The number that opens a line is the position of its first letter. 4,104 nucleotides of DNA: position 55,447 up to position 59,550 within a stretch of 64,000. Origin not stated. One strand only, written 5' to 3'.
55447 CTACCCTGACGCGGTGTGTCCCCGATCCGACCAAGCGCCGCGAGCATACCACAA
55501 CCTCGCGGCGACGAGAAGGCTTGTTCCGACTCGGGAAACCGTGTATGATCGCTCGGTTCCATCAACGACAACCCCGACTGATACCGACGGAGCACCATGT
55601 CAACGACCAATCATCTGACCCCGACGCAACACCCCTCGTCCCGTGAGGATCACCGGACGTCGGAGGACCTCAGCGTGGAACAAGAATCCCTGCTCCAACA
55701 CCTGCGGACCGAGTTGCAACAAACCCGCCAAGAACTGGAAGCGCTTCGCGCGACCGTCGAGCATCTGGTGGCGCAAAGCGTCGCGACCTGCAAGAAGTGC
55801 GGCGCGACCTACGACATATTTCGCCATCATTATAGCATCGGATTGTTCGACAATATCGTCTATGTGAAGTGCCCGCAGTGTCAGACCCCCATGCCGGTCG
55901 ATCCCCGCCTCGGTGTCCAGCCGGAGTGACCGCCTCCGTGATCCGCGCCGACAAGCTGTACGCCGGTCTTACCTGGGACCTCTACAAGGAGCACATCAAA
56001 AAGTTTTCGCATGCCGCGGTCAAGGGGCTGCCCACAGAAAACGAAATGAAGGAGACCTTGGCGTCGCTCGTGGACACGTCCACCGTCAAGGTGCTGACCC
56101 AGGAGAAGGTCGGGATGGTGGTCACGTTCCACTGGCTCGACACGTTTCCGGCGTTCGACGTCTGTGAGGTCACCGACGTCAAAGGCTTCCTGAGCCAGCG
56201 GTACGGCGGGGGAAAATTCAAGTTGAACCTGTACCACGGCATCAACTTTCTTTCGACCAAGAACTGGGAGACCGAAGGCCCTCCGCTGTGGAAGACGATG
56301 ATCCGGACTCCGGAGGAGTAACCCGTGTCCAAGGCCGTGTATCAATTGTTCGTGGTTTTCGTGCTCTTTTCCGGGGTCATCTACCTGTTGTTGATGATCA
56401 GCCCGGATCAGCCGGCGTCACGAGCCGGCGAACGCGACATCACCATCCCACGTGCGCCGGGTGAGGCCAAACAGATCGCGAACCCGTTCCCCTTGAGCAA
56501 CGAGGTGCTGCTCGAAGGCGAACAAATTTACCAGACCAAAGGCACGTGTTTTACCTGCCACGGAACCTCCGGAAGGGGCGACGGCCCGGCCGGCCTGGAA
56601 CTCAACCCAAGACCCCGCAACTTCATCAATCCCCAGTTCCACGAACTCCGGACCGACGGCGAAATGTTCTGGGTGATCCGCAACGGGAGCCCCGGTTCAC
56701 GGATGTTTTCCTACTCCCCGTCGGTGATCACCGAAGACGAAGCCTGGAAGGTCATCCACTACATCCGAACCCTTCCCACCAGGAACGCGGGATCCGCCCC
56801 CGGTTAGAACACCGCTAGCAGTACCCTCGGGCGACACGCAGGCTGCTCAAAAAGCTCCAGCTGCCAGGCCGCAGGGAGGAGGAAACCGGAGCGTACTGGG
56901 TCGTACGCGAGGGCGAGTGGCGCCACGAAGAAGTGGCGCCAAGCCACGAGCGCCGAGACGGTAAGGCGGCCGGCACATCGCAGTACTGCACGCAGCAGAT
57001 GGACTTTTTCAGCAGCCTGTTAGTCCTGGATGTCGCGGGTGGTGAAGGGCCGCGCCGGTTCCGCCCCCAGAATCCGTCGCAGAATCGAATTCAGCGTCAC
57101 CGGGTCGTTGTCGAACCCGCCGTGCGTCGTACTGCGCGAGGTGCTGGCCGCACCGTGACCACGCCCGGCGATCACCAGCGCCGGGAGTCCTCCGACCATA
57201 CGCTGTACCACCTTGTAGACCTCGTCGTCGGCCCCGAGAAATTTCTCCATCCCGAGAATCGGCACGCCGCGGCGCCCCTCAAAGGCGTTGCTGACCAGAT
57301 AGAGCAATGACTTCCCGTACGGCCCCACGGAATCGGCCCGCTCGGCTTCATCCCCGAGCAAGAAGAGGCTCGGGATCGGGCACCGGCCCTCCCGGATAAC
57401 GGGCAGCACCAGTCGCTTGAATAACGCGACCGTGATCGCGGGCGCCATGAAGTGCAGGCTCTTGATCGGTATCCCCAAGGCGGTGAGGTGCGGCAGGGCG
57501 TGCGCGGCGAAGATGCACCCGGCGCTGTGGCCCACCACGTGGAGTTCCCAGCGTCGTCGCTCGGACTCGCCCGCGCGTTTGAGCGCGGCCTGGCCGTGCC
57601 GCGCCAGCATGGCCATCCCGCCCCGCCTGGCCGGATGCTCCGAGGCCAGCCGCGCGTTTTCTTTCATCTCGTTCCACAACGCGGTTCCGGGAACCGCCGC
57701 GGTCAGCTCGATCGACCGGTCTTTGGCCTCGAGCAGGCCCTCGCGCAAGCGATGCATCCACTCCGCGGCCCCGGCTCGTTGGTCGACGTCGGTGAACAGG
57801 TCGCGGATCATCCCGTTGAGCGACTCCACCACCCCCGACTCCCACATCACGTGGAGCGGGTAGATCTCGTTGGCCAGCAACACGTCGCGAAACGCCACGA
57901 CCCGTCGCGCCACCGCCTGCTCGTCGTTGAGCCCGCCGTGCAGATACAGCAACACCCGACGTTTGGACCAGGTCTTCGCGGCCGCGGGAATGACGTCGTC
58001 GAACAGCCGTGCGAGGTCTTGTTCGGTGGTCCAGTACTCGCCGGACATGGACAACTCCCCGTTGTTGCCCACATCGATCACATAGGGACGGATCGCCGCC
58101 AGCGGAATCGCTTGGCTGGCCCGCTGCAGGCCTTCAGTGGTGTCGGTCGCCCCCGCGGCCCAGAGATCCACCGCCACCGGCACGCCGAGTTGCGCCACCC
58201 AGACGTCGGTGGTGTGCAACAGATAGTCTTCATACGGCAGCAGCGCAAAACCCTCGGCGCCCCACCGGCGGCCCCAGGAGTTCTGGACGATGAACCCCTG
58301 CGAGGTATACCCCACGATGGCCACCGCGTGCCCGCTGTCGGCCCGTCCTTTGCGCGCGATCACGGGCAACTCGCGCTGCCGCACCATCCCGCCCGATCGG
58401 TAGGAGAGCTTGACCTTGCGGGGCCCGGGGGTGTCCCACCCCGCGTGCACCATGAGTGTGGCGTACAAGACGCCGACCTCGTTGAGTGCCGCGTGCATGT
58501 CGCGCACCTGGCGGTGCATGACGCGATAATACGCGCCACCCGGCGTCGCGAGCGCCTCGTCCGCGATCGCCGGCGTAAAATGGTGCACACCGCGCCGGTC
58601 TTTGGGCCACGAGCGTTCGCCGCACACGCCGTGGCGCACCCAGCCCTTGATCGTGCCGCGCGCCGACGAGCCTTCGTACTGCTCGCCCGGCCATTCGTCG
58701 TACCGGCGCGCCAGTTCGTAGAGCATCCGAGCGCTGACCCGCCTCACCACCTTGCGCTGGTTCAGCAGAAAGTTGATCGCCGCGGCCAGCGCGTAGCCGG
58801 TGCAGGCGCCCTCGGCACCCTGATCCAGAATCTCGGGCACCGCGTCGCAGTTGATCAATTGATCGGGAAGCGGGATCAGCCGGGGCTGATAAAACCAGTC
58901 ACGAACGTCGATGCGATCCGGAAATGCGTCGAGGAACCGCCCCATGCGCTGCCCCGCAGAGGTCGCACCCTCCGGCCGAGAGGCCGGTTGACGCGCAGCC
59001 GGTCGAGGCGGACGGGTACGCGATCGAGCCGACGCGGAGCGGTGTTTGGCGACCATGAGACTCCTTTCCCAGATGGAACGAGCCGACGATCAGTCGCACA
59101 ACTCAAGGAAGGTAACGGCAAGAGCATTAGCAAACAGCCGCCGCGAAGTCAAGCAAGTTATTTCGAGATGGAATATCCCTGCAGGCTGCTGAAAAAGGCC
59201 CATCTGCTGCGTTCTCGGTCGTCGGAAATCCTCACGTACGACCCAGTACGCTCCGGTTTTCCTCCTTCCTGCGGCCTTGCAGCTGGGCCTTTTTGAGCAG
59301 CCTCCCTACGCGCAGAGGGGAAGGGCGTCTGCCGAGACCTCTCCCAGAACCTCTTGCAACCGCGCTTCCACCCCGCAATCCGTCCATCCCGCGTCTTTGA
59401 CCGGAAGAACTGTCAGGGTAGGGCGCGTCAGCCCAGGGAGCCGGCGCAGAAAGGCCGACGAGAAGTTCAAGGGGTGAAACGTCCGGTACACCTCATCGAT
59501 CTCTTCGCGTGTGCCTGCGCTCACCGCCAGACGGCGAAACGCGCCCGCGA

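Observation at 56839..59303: Mobile-insertion-cassette-like unit: papain-like peptidase/alpha-beta-hydrolase fusion gene bracketed by inverted copies of a MITE-like element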

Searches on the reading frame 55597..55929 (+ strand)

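Call 62: search_protein_families(library=pfam, proteins=[window:55597-55929:+], max_evalue=0.001)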
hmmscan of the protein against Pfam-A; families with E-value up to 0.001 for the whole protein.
window:55597-55929:+ (110 aa): 3 families
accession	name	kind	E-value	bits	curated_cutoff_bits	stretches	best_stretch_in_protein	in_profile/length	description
PF22289.1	DmmA-like_C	-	0.00045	20.6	27.4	0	53-80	9-35/44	Dimethylamine monooxygenase subunit DmmA-like, C-terminal domain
PF13717.11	Zn_ribbon_4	-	0.00049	20.4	30.3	0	64-74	4-14/36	zinc-ribbon domain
PF16515.11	HIP1_clath_bdg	-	0.00081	20.2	28.8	1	22-56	43-77/99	Clathrin-binding domain of Huntingtin-interacting protein 1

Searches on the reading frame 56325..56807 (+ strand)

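Call 62: search_protein_families(library=pfam, proteins=[window:56325-56807:+], max_evalue=0.001)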
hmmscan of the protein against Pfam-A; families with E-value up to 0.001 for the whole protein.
window:56325-56807:+ (160 aa): 2 families
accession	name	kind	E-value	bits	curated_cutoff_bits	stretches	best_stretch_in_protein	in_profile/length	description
PF00034.26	Cytochrom_C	-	2.4e-10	42.1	21.3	1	64-150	3-89/90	Cytochrome c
PF13442.11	Cytochrome_CBB3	-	2.8e-10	40.8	27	1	63-147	4-68/68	Cytochrome C oxidase, cbb3-type, subunit III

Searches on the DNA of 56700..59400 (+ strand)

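Call 22: search_rna_families(source=window, start=56700, end=59400, threshold=evalue, max_evalue=10)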
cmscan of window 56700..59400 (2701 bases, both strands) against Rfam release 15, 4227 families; matches with E-value up to 10: 5.
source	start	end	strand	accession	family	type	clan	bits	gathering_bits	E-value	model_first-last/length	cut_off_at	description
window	56883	56951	-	RF02791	CcsR1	Gene; sRNA;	-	19.6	65.3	0.12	1-83/83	no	Conserved CCUCCUCCC motif stress-induced RNA 1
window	58985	59031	+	RF03934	mir-m107-1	Gene; miRNA;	-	18.3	83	6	1-65/65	no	mir-m107-1 microRNA precursor family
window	58962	59024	-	RF03970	mir-2766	Gene; miRNA;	-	16.7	60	4.7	1-68/68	no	mir-2766 microRNA precursor family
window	57036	57069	+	RF01151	snoU82P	Gene; snRNA; snoRNA; CD-box;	-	14.9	42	1.2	1-55/55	no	Small nucleolar RNA U82P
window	57668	57710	+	RF02044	CDKN2B-AS_2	Gene; lncRNA;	-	14.6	50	7.6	1-46/46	no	CDKN2B antisense RNA 1 convserved region 2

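Call 53: search_dna_similar(query=window:59170-59320:+, collection=plasmids, mode=distant, max_evalue=0.01)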
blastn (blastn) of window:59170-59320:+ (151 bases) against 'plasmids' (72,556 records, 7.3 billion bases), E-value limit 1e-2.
Records with a match: 4; places in all: 4; records where one place covers at least 80% of the query: 0.
Best place of each record, by identity: 90-95% 4.
By first word of the organism name: Escherichia 4.
By predicted mobility (MOB-suite, as given by PLSDB): non-mobilizable 4.
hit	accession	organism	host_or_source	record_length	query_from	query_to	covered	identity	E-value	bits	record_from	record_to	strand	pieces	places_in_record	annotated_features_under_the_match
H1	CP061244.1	Escherichia coli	Homo sapiens,cell culture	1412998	56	90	23%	91.4%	1e-2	47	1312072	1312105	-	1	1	none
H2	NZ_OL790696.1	Escherichia coli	-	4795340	56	90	23%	91.4%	1e-2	47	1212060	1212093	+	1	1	none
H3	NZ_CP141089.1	Escherichia coli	Homo sapiens,Infected Human Urine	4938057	56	90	23%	91.4%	1e-2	47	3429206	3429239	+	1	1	none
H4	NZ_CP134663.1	Escherichia coli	Larus michahellis,bacteria,cloaca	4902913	56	90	23%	91.4%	1e-2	47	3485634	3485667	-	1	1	none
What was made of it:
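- Tried and rejected: Only chance 35-nt hits in E. coli records were returned (call 53).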
